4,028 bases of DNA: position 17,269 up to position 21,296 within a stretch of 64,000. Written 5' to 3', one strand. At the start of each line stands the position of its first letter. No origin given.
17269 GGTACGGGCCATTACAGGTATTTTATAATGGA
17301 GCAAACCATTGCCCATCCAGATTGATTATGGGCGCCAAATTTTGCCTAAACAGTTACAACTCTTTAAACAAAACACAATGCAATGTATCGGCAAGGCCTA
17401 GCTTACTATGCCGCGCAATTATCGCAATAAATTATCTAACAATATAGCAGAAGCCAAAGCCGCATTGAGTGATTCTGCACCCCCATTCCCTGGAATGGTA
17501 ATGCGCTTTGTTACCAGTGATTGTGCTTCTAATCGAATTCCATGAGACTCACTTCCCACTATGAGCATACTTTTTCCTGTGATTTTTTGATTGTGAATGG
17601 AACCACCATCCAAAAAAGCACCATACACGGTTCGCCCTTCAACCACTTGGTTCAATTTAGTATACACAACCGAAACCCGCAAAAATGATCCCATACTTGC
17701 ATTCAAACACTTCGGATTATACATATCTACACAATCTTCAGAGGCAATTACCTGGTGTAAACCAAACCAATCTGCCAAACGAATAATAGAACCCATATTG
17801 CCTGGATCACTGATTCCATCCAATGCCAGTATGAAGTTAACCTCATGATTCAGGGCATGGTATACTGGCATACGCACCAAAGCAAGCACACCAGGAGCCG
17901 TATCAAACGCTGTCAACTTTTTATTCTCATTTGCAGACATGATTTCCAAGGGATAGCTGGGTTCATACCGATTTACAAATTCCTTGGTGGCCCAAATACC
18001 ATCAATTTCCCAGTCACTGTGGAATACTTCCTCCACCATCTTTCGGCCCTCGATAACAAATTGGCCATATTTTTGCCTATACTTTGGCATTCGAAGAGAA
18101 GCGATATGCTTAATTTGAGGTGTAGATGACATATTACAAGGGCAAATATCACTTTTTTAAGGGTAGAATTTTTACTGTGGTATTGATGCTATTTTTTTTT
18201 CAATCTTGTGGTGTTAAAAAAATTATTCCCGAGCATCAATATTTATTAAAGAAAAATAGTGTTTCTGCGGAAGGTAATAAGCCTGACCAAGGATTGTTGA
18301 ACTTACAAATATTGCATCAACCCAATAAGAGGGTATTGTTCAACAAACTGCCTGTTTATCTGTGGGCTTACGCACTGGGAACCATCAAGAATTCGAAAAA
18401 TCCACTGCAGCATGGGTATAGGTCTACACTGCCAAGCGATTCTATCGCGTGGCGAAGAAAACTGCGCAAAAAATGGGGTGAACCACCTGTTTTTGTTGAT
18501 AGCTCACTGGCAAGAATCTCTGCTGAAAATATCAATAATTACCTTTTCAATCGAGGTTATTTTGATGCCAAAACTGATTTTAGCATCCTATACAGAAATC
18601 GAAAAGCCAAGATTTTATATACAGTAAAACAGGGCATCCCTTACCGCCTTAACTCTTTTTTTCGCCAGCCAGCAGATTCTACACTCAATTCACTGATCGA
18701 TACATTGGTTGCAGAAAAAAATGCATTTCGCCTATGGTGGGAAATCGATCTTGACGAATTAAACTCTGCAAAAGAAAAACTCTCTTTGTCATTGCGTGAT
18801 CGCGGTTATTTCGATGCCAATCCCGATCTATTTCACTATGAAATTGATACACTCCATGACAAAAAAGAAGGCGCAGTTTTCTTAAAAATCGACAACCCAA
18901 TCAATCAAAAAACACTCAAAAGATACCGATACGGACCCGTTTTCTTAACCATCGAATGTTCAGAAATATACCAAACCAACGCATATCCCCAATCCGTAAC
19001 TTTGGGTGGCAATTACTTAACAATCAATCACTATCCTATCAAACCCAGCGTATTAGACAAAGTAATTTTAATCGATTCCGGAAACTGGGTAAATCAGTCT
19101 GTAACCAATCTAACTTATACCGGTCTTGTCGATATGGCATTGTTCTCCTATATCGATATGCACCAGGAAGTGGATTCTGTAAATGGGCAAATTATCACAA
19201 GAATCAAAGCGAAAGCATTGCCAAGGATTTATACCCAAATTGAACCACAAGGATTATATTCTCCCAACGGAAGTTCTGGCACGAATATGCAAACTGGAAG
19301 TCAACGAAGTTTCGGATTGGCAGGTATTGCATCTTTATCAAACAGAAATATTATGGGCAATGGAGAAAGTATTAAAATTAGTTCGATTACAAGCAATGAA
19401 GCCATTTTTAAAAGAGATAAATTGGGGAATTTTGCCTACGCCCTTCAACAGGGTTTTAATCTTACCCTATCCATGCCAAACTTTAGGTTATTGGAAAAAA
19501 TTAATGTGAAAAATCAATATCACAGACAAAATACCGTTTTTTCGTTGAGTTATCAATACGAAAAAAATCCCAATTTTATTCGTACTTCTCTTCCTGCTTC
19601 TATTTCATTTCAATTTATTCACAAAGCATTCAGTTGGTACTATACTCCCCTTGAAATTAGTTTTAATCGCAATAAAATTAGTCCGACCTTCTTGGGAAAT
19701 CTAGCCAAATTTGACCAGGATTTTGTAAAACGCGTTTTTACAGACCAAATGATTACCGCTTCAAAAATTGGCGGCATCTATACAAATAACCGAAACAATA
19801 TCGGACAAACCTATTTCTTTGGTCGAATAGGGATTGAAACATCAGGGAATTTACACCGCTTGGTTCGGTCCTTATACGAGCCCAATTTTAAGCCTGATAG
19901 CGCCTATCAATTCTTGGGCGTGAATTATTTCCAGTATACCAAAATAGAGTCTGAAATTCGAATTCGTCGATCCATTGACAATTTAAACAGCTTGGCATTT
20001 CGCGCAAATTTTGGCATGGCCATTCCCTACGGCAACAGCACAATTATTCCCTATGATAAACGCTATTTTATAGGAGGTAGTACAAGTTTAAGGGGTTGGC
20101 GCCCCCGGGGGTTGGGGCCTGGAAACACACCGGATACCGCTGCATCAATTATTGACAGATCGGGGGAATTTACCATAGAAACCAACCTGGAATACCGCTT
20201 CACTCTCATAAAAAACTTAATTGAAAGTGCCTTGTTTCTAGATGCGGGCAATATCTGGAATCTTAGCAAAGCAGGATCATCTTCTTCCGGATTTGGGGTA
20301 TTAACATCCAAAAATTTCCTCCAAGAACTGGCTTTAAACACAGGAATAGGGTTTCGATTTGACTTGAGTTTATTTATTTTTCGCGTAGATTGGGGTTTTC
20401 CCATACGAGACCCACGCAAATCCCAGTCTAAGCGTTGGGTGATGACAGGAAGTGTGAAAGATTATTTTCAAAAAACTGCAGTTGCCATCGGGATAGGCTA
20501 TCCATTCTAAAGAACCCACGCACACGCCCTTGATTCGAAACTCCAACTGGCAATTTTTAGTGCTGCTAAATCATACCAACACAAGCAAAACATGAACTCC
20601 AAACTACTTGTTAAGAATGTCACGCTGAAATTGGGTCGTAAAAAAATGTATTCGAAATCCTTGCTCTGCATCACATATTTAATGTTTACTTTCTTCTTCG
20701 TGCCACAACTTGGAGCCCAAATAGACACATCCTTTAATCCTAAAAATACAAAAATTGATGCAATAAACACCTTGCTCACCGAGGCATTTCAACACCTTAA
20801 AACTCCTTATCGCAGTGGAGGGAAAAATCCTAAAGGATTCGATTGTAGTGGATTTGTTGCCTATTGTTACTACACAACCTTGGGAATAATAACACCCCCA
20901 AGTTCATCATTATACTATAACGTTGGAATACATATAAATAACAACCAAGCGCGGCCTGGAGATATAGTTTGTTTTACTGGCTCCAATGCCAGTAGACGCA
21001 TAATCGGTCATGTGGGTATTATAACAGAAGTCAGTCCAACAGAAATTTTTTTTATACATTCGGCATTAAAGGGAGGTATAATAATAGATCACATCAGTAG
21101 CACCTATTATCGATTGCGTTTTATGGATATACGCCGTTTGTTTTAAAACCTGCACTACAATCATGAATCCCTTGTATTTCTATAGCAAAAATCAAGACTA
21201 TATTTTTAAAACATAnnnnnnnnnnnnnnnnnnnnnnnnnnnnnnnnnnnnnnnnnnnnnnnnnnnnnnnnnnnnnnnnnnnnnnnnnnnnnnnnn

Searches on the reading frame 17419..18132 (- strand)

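Call 80: search_protein_families(library=pfam, proteins=[window:17419-18132:-], max_evalue=0.00001)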
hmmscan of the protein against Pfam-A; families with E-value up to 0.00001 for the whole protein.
window:17419-18132:- (237 aa): 2 families
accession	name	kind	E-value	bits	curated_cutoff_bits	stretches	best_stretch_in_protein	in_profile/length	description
PF00588.24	SpoU_methylase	-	2.7e-30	105.8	29.7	1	100-232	2-141/142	SpoU rRNA Methylase family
PF22435.1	MRM3-like_sub_bind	-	4.2e-12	46.8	27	1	5-84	2-84/84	MRM3-like substrate binding domain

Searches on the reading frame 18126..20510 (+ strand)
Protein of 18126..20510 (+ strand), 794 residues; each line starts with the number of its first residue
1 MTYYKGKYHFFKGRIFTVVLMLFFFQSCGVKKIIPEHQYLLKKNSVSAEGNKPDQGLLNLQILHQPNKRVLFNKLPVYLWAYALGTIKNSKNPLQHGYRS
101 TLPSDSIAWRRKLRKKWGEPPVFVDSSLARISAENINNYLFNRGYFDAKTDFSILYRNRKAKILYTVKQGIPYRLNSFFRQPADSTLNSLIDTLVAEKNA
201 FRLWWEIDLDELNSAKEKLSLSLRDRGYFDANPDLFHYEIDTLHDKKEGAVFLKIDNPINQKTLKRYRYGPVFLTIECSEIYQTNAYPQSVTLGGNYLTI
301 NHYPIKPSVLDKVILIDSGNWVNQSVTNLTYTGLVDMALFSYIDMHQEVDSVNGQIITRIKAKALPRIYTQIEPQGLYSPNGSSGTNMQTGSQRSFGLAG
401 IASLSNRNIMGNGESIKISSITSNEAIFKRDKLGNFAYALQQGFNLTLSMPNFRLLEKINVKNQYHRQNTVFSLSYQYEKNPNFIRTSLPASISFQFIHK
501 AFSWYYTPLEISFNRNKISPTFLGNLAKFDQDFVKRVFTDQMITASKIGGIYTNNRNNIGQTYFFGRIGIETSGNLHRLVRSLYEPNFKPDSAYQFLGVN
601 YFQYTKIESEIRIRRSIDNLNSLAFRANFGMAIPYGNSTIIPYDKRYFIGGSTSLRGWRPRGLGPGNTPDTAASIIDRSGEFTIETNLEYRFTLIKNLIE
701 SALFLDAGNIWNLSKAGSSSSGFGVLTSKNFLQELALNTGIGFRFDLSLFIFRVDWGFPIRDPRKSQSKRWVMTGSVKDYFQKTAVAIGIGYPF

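Call 80: search_protein_families(library=pfam, proteins=[window:18126-20510:+], max_evalue=0.00001)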
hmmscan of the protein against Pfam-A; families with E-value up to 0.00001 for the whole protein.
window:18126-20510:+ (794 aa): 2 families
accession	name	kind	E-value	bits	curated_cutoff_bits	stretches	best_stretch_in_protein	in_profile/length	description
PF01103.29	Omp85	-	4.3e-21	76.2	24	1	408-770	1-316/325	Omp85 superfamily domain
PF07244.20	POTRA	-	9.2e-06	26.7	21.3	0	132-170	39-79/79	Surface antigen variable number repeat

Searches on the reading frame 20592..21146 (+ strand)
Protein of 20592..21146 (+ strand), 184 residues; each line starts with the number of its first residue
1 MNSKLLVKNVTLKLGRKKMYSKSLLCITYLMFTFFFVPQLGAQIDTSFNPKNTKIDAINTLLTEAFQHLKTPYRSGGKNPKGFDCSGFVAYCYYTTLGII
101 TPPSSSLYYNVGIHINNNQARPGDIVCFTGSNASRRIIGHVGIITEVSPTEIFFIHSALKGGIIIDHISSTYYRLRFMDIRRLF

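Call 14: search_protein_families(library=pfam, proteins=[window:20592-21146:+], max_evalue=0.001)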
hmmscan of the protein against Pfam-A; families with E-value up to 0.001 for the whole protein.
window:20592-21146:+ (184 aa): 3 families
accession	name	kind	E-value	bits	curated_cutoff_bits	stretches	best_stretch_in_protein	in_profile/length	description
PF00877.26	NLPC_P60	-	2.9e-19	69.4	23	1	71-182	2-105/105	NlpC/P60 family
PF05257.22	CHAP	-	1.4e-07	32.4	26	1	78-149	5-71/81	CHAP domain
PF05708.18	Peptidase_C92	-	0.00063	20.3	27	0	54-108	77-132/166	Permuted papain-like amidase enzyme, YaeF/YiiX, C92 family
